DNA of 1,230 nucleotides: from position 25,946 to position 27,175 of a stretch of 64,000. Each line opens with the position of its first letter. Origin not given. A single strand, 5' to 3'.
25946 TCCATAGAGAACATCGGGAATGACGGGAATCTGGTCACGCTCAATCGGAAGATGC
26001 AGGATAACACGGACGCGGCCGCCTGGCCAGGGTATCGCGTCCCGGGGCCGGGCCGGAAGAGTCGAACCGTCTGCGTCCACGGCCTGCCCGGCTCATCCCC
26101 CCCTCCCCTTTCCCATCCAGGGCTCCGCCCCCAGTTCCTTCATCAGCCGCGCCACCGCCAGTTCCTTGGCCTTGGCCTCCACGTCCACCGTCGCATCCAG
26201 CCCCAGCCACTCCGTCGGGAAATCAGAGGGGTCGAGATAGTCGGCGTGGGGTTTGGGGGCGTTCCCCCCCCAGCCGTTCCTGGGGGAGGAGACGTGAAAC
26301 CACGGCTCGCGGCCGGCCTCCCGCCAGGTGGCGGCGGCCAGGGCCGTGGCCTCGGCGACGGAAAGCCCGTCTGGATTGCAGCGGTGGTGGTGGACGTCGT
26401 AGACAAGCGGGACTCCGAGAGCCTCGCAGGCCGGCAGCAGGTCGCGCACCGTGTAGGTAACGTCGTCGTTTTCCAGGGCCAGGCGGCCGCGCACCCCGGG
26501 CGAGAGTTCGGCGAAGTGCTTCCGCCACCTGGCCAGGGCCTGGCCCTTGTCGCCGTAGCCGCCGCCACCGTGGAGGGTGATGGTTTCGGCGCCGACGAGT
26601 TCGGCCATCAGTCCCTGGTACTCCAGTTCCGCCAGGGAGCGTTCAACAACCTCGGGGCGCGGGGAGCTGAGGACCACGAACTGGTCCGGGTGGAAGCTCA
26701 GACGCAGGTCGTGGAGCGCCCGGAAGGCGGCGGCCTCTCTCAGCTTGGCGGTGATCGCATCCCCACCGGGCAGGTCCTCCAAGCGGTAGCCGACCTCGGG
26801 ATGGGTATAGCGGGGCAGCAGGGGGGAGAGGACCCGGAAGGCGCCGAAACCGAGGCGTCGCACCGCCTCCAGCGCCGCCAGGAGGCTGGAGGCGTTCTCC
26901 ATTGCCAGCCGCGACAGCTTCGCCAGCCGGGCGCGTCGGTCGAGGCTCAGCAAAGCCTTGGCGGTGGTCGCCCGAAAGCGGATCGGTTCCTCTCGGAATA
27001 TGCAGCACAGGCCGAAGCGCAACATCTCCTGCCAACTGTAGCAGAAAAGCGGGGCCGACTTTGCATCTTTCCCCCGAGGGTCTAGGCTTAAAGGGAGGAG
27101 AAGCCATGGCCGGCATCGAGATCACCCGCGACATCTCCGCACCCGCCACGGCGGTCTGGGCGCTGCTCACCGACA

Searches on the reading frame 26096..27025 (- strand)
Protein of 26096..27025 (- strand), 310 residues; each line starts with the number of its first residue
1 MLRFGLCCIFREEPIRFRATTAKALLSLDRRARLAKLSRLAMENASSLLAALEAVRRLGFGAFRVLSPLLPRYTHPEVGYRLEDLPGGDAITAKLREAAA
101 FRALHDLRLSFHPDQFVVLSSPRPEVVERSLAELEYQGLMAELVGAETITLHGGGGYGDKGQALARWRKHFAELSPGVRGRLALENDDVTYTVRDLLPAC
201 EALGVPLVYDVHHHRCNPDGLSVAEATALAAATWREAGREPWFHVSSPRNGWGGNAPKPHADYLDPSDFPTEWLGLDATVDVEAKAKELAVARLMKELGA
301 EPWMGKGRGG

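Call 24: find_encoding_contigs(protein=window:26096-27025:-, flank=10000, max_places=6)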
Protein window:26096-27025:- (310 aa): 2 contigs read that carry it; 1 place shown.
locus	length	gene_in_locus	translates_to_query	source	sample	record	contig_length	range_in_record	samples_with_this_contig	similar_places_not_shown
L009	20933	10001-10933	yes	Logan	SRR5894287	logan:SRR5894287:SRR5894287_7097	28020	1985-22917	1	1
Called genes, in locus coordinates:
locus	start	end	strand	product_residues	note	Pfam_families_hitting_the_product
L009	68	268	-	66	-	PF07311:Dodecin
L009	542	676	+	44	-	-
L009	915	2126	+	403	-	PF00990:GGDEF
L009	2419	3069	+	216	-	PF00072:Response_reg, PF00512:HisKA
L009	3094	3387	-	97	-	PF20543:CowN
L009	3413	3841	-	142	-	PF00254:FKBP_C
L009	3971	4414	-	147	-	-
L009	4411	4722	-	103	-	-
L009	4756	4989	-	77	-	-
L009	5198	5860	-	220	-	PF07238:PilZ (weak)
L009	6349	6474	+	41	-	-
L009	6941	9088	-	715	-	PF01326:PPDK_N, PF00391:PEP-utilizers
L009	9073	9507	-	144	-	PF01243:PNPOx_N, PF12900:Pyridox_ox_2 (weak)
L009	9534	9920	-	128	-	PF10604:Polyketide_cyc2, PF03364:Polyketide_cyc (faint)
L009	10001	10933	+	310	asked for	PF03851:UvdE, PF01261:AP_endonuc_2 (weak)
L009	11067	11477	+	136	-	-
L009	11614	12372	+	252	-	PF23023:Anti-Pycsar_Apyc1 (weak), PF00753:Lactamase_B, PF12706:Lactamase_B_2, PF02112:PDEase_II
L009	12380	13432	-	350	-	PF01590:GAF, PF13185:GAF_2, PF13492:GAF_3, PF00990:GGDEF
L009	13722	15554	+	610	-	PF05226:CHASE2, PF00211:Guanylate_cyc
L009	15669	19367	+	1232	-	PF17170:DUF5128 (faint), PF01436:NHL (weak), PF00041:fn3 (faint), PF00515:TPR_1 (faint), PF07719:TPR_2 (faint), PF13414:TPR_11 (weak), PF13432:TPR_16 (weak), PF14559:TPR_19 (weak), +6 more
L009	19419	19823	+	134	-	-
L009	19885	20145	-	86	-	-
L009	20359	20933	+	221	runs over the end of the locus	PF11172:DUF2959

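Call 66: search_protein_families(library=pfam, proteins=[L009:12383-13432:-, L009:11614-12369:+], max_evalue=0.001)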
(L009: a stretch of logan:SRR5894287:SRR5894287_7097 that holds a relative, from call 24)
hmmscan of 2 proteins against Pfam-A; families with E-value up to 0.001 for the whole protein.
L009:12383-13432:- (350 aa): 4 families
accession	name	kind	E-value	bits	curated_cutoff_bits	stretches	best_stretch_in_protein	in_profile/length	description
PF00990.26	GGDEF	-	1.8e-44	151.8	23.8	1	188-345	1-160/161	Diguanylate cyclase, GGDEF domain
PF01590.32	GAF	-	2e-22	80.6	22.4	1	37-175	2-133/133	GAF domain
PF13185.12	GAF_2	-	6.1e-19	69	28.6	1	35-176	2-136/136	GAF domain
PF13492.12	GAF_3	-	6e-13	49.8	27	1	37-177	2-129/129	GAF domain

L009:11614-12369:+ (252 aa): 3 families
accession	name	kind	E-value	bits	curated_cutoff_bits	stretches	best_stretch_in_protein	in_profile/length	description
PF12706.13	Lactamase_B_2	-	2.6e-18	66.8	27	1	44-220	29-199/200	Beta-lactamase superfamily domain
PF02112.21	PDEase_II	-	7.5e-14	52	23.7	1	46-212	83-285/340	cAMP phosphodiesterases class-II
PF00753.33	Lactamase_B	-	1.1e-10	42.3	22.7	1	24-187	15-162/196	Metallo-beta-lactamase superfamily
